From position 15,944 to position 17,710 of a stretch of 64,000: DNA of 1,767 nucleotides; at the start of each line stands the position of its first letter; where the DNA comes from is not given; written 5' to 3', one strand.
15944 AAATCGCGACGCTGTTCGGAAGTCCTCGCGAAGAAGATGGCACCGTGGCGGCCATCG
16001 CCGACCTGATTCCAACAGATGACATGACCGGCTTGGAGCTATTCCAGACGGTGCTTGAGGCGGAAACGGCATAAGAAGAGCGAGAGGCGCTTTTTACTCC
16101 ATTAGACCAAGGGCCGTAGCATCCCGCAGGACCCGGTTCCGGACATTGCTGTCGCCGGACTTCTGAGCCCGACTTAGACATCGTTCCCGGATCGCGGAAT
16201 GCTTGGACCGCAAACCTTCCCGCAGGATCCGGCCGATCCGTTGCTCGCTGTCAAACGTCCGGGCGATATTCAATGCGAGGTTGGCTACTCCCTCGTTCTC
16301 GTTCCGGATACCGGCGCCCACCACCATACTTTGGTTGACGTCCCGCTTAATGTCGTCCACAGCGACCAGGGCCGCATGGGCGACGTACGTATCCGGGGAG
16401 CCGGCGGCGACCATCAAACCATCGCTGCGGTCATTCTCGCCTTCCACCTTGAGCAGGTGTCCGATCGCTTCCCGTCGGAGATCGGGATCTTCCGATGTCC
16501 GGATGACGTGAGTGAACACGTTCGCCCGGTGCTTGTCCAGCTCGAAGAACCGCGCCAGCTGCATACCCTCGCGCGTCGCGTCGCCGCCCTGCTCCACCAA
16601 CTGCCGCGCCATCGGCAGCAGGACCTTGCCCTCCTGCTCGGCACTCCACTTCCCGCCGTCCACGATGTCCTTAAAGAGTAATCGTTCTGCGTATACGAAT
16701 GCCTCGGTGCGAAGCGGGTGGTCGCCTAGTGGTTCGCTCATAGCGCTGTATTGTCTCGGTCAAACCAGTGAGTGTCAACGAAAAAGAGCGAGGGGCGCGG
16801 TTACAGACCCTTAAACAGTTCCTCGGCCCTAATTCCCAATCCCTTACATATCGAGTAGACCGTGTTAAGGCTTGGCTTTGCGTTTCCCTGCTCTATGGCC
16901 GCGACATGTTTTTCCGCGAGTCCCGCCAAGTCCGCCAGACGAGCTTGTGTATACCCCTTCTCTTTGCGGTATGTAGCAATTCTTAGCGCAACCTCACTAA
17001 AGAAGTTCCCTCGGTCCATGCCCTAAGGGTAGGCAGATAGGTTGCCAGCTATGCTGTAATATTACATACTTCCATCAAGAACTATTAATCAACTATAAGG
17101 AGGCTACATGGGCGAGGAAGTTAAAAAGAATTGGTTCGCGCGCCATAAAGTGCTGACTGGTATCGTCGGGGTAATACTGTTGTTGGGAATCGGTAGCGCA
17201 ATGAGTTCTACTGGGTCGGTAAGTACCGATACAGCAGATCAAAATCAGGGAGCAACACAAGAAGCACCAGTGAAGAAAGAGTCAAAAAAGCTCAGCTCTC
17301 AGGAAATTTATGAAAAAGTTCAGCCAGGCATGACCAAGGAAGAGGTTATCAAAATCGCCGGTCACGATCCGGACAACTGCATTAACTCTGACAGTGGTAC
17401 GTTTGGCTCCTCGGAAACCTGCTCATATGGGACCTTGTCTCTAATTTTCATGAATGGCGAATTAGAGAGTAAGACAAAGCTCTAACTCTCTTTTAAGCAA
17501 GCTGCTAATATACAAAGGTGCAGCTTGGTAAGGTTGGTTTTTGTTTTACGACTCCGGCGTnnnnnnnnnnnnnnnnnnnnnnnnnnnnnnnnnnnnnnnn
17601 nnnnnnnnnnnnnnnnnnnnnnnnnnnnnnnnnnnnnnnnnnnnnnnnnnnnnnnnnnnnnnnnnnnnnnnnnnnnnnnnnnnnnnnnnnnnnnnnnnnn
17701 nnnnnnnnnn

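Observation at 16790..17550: Low-GC islet: XRE regulator divergent from a small secreted BamE-like protein, with a perfect palindromic operator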

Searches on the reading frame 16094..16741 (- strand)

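Call 4: search_protein_families(library=pfam, proteins=[window:16094-16741:-], max_evalue=0.1)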
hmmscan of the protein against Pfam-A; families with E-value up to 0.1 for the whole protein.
window:16094-16741:- (215 aa): 1 family
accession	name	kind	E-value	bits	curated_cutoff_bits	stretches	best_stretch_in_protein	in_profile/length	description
PF13646.12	HEAT_2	-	0.01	16.6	27.7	0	77-132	5-59/88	HEAT repeats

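Call 5: search_protein_families(library=phrogs, proteins=[window:16094-16741:-], max_evalue=0.1)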
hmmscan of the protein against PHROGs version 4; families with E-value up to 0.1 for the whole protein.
window:16094-16741:- (215 aa): 0 families

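Call 72: search_protein_families(library=padloc, proteins=[window:16094-16741:-], max_evalue=0.01)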
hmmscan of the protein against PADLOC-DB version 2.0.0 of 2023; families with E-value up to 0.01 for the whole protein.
window:16094-16741:- (215 aa): 0 families

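Call 73: search_protein_families(library=ncbifam, proteins=[window:16094-16741:-], max_evalue=0.01)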
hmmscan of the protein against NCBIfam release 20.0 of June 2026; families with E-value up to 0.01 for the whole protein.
window:16094-16741:- (215 aa): 0 families

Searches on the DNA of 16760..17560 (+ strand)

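Call 8: search_dna_similar(query=window:16760-17560:+, collection=phages, mode=distant)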
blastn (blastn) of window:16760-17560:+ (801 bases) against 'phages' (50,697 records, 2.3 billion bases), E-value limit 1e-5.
No match.

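Call 9: search_dna_similar(query=window:16760-17560:+, collection=plasmids, mode=distant)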
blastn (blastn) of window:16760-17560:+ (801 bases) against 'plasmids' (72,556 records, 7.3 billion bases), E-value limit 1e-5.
No match.

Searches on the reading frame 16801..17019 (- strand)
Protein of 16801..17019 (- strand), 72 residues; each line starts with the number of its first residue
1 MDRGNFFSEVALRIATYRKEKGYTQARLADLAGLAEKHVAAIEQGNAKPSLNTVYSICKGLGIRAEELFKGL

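Call 4: search_protein_families(library=pfam, proteins=[window:16801-17019:-], max_evalue=0.1)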
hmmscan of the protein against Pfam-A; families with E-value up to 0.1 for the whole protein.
window:16801-17019:- (72 aa): 8 families
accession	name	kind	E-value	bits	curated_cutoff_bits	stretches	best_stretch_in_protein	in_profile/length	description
PF01381.28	HTH_3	-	5.3e-12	46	23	1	14-68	1-55/55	Helix-turn-helix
PF12844.13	HTH_19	-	6.6e-10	39.2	30.2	1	13-71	3-61/64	Helix-turn-helix domain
PF13560.12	HTH_31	-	1e-08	35.8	27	1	10-67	2-60/64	Helix-turn-helix domain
PF13443.12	HTH_26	-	5.7e-07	30.1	22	1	17-69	5-58/63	Cro/C1-type HTH DNA-binding domain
PF13413.12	HTH_25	-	0.009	16.3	24.6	1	17-48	5-36/62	Helix-turn-helix domain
PF24250.1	HVO_2718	-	0.019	15.2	30.3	1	15-49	117-151/173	Transcription regulator HVO_2718-like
PF13744.12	HTH_37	-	0.022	15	27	1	8-62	17-72/80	Helix-turn-helix domain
PF21716.3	dnstrm_HI1420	-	0.029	14.7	27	1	14-65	37-86/90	Probable addiction module antidote protein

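Call 5: search_protein_families(library=phrogs, proteins=[window:16801-17019:-], max_evalue=0.1)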
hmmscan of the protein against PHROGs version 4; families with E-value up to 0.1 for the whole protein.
window:16801-17019:- (72 aa): 30 families (the best 25 are shown)
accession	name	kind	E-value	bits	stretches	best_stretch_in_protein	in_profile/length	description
phrog_5823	-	transcription regulation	2.1e-11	44.6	1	10-69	7-67/404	transcriptional regulator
phrog_8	-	transcription regulation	1.2e-09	39.1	1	9-71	161-218/346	transcriptional regulator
phrog_3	-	transcription regulation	1.5e-09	39.1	1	10-71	89-148/430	transcriptional repressor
phrog_1373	-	transcription regulation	2.9e-09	38.1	1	14-68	68-122/166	transcriptional regulator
phrog_4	-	transcription regulation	3.3e-08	33.9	1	9-71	136-194/400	transcriptional repressor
phrog_2439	-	transcription regulation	1.5e-07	31.6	1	13-68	11-66/367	transcriptional regulator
phrog_2967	-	transcription regulation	1.1e-06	29.4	1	1-70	2-71/225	transcriptional regulator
phrog_2328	-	transcription regulation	1.9e-06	28.7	1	8-71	14-77/128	transcriptional repressor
phrog_7241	-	transcription regulation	1.5e-05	26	1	14-69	66-121/122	transcriptional regulator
phrog_4836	-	transcription regulation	3.8e-05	24.3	1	9-63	75-129/194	CII-like regulator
phrog_4031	-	unknown function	7.1e-05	22.4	1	14-66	523-576/626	-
phrog_2339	-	DNA, RNA and nucleotide metabolism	0.00065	20.7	1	9-65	25-82/98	HTH DNA binding protein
phrog_147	-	transcription regulation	0.00092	20.5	1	9-58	4-54/100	transcriptional regulator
phrog_6831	-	transcription regulation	0.0014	19.6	1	20-57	16-54/68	transcriptional regulator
phrog_13326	-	unknown function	0.0018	19.4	1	24-68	9-53/151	-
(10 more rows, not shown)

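Call 72: search_protein_families(library=padloc, proteins=[window:16801-17019:-], max_evalue=0.01)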
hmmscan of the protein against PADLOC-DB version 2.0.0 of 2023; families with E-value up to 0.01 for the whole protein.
window:16801-17019:- (72 aa): 20 families
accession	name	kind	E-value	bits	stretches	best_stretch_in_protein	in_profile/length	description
PDLC02926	HTH_VI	-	2.3e-10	38.6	1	15-69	7-61/92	-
PDLC04142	capH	-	4.7e-09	35.3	1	13-68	10-65/103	capH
PDLC03949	RmrA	-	6.3e-07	26.6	1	12-66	5-59/363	-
PDLC03665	Control_protein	-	1.1e-06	26.9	1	14-69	13-69/77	control protein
PDLC03664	Control_protein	-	7.3e-06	24.4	1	13-69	17-73/74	control protein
PDLC03947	RmrA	-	1.1e-05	22.4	1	11-62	13-64/383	-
PDLC03951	RmrA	-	4.4e-05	20.6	1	12-68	11-67/400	-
PDLC04775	PDC-M69A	-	0.00012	20.5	1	5-69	3-67/113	-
PDLC03946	RmrA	-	0.00022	18.1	1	13-63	6-56/357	-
PDLC03955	RmrA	-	0.00026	18.3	1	13-66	24-77/371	-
PDLC03954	RmrA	-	0.00032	17.7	1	13-65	14-66/380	-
PDLC03668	Control_protein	-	0.00034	19.1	1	7-64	6-63/79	control protein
PDLC03953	RmrA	-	0.0004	17.7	1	11-63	7-59/373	-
PDLC03952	RmrA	-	0.0012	15.8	1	13-61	26-74/395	-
PDLC03669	Control_protein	-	0.0013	17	1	22-58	22-58/96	control protein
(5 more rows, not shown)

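Call 73: search_protein_families(library=ncbifam, proteins=[window:16801-17019:-], max_evalue=0.01)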
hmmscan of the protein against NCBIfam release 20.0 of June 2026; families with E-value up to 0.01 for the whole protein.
window:16801-17019:- (72 aa): 11 families
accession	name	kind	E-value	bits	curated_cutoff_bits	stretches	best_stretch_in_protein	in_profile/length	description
TIGR03070.1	couple_hipB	subfamily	1.8e-13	50.2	71.65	1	10-64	3-57/58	type II toxin-antitoxin system Y4mF family antitoxin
NF041951.1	phage_RstR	subfamily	6.2e-09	36.1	80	1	10-69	3-62/108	RstR family transcriptional repressor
NF006015.0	PRK08154.1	subfamily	7.4e-09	35.2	204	1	3-69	24-90/314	anaerobic benzoate catabolism transcriptional regulator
NF047948.1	male_kill_WMK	equivalog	1.4e-07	31.2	300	1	10-69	6-222/300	WO male-killing family protein Wmk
NF007408.0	PRK09943.1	equivalog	8.7e-07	28.7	211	1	12-69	10-67/185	HTH-type transcriptional regulator PuuR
NF046032.1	TransRegSlrRBacil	equivalog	7e-06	26.2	250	1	14-70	6-63/149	HTH-type transcriptional regulator SlrR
NF010465.0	PRK13890.1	equivalog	0.0003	20.9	96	1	12-62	11-58/121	conjugal transfer protein TrbA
NF007257.0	PRK09706.1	subfamily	0.00042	20.1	101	1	11-61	7-57/135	transcriptional repressor DicA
TIGR00270.2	TIGR00270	equivalog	0.00077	19.3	110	1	11-64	77-130/159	multiprotein bridging factor aMBF1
NF007271.0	PRK09726.1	equivalog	0.0047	16.9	79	1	14-64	17-67/88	type II toxin-antitoxin system antitoxin HipB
TIGR03830.1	CxxCG_CxxCG_HTH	subfamily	0.0061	16.4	61.8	1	13-53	69-109/127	type II TA system antitoxin MqsA family protein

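Call 77: find_homologous_proteins(query=window:16801-17019:-, max_evalue=1e-8)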
Query window:16801-17019:- (72 aa): 1 proteins with E <= 1e-8 among 2 candidates.
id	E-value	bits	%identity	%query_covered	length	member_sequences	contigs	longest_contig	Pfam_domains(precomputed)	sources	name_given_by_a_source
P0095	4.5e-39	148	100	100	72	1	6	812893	PF12844.14,PF01381.29,PF13560.13,PF13443.13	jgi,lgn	jgi:DNA-binding XRE family transcriptional regulator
